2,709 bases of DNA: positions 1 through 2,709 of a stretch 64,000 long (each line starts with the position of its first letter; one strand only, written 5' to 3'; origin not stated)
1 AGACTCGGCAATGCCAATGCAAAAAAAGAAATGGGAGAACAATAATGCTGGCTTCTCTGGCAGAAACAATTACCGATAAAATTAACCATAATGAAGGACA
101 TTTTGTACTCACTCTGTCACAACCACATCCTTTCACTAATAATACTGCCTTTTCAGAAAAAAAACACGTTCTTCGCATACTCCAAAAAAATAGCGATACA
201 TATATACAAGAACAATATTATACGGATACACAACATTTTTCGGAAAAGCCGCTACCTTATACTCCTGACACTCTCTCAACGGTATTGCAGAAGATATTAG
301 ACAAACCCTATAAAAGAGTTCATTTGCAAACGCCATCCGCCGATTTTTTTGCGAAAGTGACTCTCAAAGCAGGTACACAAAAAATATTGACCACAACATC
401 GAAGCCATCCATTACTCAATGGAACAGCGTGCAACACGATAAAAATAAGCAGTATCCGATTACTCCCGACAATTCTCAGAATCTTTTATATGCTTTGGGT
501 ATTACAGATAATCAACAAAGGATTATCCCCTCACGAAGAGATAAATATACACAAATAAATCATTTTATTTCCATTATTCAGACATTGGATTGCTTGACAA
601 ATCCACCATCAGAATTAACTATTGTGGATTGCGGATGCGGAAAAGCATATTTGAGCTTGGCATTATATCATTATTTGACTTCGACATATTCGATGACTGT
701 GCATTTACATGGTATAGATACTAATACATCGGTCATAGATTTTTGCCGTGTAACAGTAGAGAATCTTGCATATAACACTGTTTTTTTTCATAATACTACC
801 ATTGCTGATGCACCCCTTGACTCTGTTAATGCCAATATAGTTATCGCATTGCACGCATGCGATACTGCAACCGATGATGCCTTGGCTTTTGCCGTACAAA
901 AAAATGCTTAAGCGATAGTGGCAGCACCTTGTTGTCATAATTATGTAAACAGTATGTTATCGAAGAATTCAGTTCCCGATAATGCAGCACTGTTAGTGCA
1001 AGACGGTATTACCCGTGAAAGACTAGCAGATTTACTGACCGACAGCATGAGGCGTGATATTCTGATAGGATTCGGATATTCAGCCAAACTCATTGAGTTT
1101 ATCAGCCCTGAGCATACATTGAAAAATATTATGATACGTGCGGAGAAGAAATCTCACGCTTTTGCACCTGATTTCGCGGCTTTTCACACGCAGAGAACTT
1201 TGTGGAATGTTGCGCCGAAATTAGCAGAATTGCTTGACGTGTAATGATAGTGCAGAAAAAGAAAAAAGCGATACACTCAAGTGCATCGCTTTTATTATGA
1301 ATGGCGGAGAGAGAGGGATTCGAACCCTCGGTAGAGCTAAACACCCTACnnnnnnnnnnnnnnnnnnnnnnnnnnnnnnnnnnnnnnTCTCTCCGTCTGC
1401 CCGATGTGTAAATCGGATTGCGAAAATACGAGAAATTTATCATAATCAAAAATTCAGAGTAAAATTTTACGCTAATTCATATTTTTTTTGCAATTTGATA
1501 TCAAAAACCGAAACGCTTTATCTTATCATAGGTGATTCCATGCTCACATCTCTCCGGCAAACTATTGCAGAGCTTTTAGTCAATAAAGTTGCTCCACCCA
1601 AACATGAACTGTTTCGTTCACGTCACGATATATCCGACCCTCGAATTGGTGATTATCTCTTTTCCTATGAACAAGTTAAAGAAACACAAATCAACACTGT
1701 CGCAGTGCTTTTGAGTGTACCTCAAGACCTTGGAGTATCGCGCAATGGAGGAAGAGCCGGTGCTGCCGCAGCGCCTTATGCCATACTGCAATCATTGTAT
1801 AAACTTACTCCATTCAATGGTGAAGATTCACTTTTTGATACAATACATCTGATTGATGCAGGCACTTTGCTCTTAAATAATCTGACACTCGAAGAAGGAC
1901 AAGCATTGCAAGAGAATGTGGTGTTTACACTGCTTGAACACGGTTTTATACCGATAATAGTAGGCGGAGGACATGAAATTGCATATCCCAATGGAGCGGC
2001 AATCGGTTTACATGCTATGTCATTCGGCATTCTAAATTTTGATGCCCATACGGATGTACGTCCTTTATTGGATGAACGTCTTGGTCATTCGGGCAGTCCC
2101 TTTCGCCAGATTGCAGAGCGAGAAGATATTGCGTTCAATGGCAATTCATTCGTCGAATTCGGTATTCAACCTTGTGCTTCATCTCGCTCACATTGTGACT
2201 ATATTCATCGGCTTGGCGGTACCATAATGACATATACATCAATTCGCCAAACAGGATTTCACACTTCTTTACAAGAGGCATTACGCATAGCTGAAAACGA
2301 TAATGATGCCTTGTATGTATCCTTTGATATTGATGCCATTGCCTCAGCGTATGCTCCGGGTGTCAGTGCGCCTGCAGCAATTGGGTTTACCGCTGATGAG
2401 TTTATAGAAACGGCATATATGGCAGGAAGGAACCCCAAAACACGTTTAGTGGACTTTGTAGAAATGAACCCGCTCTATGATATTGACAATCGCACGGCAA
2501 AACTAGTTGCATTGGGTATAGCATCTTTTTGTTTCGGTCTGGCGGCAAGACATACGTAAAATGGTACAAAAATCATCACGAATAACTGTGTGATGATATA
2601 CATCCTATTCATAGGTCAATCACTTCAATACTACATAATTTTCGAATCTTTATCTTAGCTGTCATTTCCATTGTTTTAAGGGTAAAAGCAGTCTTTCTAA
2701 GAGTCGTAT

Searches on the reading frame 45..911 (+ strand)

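Call 45: search_protein_families(library=pfam, proteins=[window:45-911:+], max_evalue=0.00001)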
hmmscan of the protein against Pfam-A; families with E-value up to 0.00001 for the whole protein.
window:45-911:+ (288 aa): 2 families
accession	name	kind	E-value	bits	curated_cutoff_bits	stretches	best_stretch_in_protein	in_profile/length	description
PF13679.12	Methyltransf_32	-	5.5e-28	98.2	27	1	166-288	1-127/143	Methyltransferase domain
PF13847.12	Methyltransf_31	-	7.4e-09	35.9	27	1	190-278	4-90/145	Methyltransferase domain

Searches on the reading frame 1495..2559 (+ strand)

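Call 45: search_protein_families(library=pfam, proteins=[window:1495-2559:+], max_evalue=0.00001)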
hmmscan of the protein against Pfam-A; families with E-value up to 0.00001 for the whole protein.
window:1495-2559:+ (354 aa): 1 family
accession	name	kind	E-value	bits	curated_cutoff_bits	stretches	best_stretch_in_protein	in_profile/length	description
PF00491.26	Arginase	-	1e-49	170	22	1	70-343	3-275/280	Arginase family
